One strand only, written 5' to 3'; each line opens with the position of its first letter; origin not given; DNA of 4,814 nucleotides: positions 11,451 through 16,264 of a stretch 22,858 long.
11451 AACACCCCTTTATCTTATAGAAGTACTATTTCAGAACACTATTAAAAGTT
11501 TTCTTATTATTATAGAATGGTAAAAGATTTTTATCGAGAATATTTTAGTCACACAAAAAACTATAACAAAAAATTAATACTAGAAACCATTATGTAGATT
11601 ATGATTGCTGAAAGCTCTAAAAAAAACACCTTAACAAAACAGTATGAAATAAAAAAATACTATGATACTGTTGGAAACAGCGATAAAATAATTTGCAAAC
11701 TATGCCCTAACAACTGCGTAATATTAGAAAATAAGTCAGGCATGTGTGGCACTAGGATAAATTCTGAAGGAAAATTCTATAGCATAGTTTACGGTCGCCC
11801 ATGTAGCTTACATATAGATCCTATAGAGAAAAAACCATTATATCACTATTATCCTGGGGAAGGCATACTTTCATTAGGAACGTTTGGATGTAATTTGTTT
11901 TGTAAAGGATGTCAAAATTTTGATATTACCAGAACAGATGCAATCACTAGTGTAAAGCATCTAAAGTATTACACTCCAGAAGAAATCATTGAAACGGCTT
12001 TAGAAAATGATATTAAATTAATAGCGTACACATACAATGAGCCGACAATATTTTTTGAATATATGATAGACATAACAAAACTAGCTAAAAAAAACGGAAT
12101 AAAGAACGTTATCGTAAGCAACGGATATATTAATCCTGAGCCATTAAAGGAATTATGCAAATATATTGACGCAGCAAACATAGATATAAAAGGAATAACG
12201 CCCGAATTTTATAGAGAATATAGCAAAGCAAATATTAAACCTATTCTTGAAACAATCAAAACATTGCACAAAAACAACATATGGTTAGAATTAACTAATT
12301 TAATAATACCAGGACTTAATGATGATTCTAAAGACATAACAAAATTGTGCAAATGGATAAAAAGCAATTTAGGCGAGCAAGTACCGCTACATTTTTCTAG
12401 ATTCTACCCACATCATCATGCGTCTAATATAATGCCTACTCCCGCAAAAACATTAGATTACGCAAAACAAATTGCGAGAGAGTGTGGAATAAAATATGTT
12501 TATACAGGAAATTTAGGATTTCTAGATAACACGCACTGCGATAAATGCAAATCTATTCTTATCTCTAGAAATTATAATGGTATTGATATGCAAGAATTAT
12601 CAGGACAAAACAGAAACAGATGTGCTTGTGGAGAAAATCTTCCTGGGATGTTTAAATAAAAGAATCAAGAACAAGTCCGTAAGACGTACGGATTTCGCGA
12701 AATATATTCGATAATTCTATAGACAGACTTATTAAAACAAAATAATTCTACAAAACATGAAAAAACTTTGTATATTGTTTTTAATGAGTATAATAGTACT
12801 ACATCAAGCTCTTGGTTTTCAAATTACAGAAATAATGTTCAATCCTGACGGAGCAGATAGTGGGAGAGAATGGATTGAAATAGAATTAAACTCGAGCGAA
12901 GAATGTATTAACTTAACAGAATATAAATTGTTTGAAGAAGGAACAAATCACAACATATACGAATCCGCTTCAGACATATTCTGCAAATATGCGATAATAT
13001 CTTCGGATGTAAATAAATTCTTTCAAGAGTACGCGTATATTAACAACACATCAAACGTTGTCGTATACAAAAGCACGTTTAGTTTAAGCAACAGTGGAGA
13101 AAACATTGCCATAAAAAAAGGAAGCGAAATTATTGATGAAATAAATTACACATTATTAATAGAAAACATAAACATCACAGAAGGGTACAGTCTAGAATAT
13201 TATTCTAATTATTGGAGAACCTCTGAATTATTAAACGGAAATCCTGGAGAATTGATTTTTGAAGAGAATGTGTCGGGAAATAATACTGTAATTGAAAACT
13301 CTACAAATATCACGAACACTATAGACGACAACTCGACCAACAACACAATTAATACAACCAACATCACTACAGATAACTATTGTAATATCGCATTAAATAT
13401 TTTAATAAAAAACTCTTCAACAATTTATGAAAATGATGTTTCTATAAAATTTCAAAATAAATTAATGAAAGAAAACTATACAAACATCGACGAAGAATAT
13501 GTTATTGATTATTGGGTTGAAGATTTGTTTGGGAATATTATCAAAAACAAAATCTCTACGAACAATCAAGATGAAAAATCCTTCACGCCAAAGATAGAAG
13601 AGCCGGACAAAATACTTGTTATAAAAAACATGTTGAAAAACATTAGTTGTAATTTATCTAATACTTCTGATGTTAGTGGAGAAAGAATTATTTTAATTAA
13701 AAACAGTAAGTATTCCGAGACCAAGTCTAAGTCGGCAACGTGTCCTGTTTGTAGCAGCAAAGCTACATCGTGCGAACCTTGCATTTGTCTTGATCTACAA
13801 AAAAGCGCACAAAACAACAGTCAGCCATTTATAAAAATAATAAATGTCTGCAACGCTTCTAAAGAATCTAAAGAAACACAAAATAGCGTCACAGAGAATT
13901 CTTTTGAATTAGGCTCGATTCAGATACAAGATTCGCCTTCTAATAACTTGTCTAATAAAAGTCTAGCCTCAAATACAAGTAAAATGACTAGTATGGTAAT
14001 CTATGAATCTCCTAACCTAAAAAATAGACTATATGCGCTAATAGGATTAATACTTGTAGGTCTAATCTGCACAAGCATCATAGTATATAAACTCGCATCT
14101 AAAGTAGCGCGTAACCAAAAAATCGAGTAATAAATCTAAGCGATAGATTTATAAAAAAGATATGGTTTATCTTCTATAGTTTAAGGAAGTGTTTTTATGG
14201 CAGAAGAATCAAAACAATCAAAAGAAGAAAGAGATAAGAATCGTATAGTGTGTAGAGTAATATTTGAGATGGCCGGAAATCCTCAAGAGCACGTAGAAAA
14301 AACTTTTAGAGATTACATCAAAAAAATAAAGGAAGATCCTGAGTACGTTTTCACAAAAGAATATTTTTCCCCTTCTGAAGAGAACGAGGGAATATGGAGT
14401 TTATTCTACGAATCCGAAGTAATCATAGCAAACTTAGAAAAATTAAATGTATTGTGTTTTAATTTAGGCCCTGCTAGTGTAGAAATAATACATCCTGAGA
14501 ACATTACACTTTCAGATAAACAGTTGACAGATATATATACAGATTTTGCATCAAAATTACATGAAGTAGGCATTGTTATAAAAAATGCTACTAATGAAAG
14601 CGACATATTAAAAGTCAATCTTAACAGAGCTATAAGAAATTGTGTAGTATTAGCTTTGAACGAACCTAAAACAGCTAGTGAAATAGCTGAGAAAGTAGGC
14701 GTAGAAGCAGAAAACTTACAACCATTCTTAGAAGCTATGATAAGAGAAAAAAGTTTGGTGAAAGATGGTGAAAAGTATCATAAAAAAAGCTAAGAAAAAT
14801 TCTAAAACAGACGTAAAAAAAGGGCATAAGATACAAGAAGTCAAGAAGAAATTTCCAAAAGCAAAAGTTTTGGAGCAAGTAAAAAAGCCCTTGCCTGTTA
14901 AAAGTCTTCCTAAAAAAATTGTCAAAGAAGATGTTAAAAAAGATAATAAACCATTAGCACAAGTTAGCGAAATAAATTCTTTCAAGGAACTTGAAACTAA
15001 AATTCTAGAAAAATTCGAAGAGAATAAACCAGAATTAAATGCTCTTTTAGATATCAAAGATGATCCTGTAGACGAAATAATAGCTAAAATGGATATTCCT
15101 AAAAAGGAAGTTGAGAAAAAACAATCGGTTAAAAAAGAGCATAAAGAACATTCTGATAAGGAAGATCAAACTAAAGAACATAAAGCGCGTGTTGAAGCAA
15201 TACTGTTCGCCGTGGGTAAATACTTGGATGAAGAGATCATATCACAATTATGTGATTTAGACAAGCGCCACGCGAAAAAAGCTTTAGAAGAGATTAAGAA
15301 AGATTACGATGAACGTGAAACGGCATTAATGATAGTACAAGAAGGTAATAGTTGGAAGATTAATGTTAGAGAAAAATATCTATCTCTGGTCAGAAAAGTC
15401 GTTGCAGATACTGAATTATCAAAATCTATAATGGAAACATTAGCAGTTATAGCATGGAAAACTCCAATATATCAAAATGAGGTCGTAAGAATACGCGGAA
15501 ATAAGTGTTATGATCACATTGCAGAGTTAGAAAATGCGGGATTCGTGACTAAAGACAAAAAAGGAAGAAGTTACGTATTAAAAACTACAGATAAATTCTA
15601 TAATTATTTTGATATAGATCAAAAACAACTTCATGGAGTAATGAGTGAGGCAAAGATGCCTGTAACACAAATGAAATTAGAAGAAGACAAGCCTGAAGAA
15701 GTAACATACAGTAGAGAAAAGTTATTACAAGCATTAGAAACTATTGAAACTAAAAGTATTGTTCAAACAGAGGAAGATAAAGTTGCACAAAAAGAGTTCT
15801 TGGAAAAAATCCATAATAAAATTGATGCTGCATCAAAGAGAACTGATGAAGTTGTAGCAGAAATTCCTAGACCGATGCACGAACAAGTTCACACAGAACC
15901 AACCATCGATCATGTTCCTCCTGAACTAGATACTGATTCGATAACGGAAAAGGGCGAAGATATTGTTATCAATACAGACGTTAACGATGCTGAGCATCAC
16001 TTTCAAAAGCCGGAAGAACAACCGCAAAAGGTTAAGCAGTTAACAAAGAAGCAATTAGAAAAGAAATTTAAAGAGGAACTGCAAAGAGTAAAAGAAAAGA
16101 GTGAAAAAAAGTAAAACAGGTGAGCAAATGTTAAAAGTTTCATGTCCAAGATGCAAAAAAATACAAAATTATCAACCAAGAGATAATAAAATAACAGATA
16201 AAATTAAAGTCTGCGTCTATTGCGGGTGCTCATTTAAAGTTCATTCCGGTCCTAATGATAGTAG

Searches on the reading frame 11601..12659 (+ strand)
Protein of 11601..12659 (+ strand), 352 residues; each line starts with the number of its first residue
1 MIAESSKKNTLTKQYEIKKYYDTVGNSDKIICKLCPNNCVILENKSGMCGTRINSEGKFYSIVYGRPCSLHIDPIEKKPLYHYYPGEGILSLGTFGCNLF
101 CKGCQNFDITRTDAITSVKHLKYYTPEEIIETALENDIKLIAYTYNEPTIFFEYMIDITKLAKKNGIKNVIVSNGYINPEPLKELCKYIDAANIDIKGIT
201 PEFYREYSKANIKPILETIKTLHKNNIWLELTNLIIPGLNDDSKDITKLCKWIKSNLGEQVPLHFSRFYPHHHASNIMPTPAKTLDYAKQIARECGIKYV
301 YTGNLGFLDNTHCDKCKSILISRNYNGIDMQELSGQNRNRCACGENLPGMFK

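Call 9: search_protein_families(library=pfam, proteins=[window:11601-12659:+], max_evalue=0.001)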
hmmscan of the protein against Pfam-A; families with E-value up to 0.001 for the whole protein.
window:11601-12659:+ (352 aa): 2 families
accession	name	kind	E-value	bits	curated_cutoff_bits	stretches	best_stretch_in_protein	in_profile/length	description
PF04055.27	Radical_SAM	-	2.7e-22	80.1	29.5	1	94-248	4-164/166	Radical SAM superfamily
PF13353.11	Fer4_12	-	1.8e-05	25.5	22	1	91-196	9-113/137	4Fe-4S single cluster domain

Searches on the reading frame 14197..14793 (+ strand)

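Call 9: search_protein_families(library=pfam, proteins=[window:14197-14793:+], max_evalue=0.001)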
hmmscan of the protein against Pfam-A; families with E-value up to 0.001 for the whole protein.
window:14197-14793:+ (198 aa): 0 families

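Call 30: search_protein_families(library=ncbifam, proteins=[window:14197-14793:+], max_evalue=1)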
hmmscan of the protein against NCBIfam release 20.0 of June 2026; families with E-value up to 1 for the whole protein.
window:14197-14793:+ (198 aa): 1 family
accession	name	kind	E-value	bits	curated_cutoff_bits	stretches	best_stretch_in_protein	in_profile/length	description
NF050150.1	RiPP_MTase_ApyS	equivalog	0.041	13.1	400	1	148-192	24-68/323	RiPP biosynthesis methyltransferase ApyS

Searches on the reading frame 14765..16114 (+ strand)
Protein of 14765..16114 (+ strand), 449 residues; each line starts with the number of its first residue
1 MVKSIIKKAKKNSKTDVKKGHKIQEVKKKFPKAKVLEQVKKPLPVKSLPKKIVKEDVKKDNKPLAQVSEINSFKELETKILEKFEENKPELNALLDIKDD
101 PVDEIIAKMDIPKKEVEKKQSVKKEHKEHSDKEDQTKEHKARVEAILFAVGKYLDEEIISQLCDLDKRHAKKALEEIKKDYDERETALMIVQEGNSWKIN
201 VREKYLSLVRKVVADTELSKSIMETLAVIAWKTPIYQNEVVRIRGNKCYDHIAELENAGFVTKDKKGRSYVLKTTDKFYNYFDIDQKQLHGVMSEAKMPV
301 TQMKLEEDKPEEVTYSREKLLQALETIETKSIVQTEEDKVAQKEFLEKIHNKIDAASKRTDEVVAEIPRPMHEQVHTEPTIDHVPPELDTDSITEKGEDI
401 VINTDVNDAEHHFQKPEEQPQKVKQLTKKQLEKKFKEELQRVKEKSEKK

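Call 9: search_protein_families(library=pfam, proteins=[window:14765-16114:+], max_evalue=0.001)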
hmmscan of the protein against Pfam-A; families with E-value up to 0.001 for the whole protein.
window:14765-16114:+ (449 aa): 1 family
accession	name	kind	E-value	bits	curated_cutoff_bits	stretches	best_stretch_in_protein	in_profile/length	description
PF04079.22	SMC_ScpB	-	6.1e-37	127.1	27.4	1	142-287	2-155/160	Segregation and condensation complex subunit ScpB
